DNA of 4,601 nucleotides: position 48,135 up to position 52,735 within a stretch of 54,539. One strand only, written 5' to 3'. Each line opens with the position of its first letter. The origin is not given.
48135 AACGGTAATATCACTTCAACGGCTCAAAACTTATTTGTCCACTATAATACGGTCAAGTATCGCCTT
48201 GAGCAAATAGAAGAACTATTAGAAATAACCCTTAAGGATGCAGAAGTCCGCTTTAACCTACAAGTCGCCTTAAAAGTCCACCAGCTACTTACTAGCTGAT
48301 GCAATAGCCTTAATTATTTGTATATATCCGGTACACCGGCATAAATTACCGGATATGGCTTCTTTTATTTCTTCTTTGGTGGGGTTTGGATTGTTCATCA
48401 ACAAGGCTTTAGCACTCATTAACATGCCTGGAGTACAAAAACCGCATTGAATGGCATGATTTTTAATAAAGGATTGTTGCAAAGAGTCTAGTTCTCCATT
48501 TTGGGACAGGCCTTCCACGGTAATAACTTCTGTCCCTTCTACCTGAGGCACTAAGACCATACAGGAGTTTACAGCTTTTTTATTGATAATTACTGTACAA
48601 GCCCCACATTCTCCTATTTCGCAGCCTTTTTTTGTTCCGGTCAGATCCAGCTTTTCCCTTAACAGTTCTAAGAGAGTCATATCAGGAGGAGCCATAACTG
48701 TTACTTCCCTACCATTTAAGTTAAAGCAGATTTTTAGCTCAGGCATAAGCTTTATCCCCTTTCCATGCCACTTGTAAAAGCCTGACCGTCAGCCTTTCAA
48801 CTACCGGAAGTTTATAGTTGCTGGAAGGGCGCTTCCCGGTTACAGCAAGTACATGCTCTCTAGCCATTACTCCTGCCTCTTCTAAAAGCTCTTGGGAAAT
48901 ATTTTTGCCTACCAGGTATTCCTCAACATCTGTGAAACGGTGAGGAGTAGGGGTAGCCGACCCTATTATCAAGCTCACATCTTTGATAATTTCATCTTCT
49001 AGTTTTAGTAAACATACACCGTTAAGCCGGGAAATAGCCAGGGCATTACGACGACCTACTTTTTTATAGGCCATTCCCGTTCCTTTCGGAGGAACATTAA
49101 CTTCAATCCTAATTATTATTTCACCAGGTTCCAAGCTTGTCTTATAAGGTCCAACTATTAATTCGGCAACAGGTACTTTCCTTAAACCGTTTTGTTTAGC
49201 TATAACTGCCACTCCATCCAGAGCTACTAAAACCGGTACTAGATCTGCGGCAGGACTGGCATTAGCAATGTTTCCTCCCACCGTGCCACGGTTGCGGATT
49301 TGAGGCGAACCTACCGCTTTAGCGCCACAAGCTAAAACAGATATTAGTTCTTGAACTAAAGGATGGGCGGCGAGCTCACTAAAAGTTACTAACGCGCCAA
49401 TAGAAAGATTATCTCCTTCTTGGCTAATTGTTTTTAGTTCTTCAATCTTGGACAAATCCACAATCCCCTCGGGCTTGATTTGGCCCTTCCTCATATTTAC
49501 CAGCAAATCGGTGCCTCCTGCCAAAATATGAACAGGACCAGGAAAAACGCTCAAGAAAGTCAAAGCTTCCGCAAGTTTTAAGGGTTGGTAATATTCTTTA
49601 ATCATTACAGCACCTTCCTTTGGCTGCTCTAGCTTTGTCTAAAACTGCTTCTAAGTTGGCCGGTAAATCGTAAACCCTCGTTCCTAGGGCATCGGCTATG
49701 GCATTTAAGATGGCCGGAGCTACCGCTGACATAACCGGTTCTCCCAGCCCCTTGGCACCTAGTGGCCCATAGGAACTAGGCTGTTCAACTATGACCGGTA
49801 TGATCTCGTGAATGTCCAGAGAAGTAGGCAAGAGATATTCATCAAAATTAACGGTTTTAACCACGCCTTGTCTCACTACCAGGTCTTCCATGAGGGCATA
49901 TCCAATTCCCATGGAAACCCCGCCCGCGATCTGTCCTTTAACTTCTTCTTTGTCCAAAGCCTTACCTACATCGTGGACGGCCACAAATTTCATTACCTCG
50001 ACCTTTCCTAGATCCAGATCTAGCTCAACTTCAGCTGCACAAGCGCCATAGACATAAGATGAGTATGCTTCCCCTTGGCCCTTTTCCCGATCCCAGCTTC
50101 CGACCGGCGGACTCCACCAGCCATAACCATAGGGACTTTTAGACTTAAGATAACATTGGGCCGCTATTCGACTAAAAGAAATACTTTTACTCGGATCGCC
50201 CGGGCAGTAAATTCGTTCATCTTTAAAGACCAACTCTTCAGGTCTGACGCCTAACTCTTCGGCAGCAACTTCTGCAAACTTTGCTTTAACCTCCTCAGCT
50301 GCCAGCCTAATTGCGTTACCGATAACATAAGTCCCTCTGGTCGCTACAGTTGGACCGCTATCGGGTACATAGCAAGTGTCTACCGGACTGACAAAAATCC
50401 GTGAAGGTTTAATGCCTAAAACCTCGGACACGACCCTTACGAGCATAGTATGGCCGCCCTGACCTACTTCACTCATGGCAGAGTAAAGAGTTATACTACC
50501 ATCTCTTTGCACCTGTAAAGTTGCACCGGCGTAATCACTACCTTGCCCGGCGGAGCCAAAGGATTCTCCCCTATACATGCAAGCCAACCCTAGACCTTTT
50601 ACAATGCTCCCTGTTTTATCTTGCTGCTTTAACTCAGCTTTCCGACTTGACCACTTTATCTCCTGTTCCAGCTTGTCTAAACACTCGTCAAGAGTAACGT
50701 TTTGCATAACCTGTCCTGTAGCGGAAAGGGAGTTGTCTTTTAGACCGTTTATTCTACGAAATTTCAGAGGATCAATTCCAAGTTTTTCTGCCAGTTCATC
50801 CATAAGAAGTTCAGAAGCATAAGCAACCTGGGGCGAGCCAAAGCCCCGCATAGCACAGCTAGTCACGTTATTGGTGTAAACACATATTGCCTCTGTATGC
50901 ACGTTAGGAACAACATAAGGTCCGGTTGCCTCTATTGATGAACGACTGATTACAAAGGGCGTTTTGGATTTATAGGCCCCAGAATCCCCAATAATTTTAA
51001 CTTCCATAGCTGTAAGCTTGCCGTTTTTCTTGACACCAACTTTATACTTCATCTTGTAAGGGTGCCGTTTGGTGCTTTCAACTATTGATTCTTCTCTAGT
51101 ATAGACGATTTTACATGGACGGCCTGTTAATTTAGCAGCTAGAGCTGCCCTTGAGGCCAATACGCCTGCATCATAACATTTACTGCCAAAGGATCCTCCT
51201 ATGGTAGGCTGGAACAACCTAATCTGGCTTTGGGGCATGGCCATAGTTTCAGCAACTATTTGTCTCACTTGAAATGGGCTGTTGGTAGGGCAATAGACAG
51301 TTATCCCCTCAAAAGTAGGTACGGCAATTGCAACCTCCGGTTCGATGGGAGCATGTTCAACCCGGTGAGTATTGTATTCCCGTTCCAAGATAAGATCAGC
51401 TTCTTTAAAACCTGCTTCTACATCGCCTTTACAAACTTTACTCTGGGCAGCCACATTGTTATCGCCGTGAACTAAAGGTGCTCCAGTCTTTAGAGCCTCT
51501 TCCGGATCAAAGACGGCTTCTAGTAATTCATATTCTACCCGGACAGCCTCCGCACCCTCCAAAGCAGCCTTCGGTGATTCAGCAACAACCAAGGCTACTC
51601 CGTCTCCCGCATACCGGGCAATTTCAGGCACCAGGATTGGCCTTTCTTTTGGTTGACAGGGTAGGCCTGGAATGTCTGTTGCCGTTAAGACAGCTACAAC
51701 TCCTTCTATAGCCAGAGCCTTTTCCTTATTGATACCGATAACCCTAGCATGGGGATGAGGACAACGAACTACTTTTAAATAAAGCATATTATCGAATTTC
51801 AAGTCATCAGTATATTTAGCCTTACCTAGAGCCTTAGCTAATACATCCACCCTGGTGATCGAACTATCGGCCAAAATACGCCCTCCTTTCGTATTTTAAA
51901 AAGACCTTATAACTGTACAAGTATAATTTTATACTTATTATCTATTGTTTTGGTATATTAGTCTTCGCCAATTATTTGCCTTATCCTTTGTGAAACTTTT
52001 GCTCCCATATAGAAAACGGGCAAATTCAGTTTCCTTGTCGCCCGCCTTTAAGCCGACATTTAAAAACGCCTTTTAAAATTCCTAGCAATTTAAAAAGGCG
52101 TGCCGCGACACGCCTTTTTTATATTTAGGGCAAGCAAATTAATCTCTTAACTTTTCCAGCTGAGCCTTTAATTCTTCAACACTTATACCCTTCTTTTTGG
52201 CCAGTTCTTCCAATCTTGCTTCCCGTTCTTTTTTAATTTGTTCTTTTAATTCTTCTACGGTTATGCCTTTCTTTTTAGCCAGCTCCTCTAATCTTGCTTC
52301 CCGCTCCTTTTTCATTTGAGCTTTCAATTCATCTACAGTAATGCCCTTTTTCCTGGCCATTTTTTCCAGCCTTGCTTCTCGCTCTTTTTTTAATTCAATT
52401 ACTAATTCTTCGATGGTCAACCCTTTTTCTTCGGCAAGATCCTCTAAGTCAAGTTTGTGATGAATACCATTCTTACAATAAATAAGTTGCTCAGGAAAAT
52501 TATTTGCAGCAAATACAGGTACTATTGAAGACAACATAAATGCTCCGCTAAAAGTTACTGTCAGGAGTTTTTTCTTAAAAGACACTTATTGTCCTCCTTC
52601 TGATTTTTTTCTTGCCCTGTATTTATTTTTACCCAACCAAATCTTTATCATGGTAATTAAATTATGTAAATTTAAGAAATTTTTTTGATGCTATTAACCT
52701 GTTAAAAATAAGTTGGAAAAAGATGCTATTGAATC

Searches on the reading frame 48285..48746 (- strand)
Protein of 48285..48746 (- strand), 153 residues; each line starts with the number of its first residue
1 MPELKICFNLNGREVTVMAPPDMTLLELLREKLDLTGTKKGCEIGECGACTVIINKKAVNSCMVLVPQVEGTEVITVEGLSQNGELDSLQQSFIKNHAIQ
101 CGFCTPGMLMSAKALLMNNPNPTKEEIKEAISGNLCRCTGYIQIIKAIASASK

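Call 59: search_protein_families(library=pfam, proteins=[window:48285-48746:-], max_evalue=0.00001)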
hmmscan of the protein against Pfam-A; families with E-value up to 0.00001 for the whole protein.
window:48285-48746:- (153 aa): 2 families
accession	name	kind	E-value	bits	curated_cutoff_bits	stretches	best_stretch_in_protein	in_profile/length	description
PF01799.25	Fer2_2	-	9.2e-34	115.9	30.3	1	76-148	1-74/75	[2Fe-2S] binding domain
PF00111.32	Fer2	-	3.6e-10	40.1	21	1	9-62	2-55/77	2Fe-2S iron-sulfur cluster binding domain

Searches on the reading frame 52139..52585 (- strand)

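Call 59: search_protein_families(library=pfam, proteins=[window:52139-52585:-], max_evalue=0.00001)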
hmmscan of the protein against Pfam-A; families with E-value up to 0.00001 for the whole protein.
window:52139-52585:- (148 aa): 3 families
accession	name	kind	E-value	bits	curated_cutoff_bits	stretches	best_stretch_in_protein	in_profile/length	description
PF21220.3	RecQ-1-like_HTH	-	1.2e-10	41.8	27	0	40-66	10-36/51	RecQ-1-like, helix-turn-helix domain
PF07027.17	DUF1318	-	8.2e-07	29.9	27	0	56-92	33-69/92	Protein of unknown function (DUF1318)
PF13467.12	RHH_4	-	3.2e-06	27.5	25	0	47-69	25-47/67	Ribbon-helix-helix domain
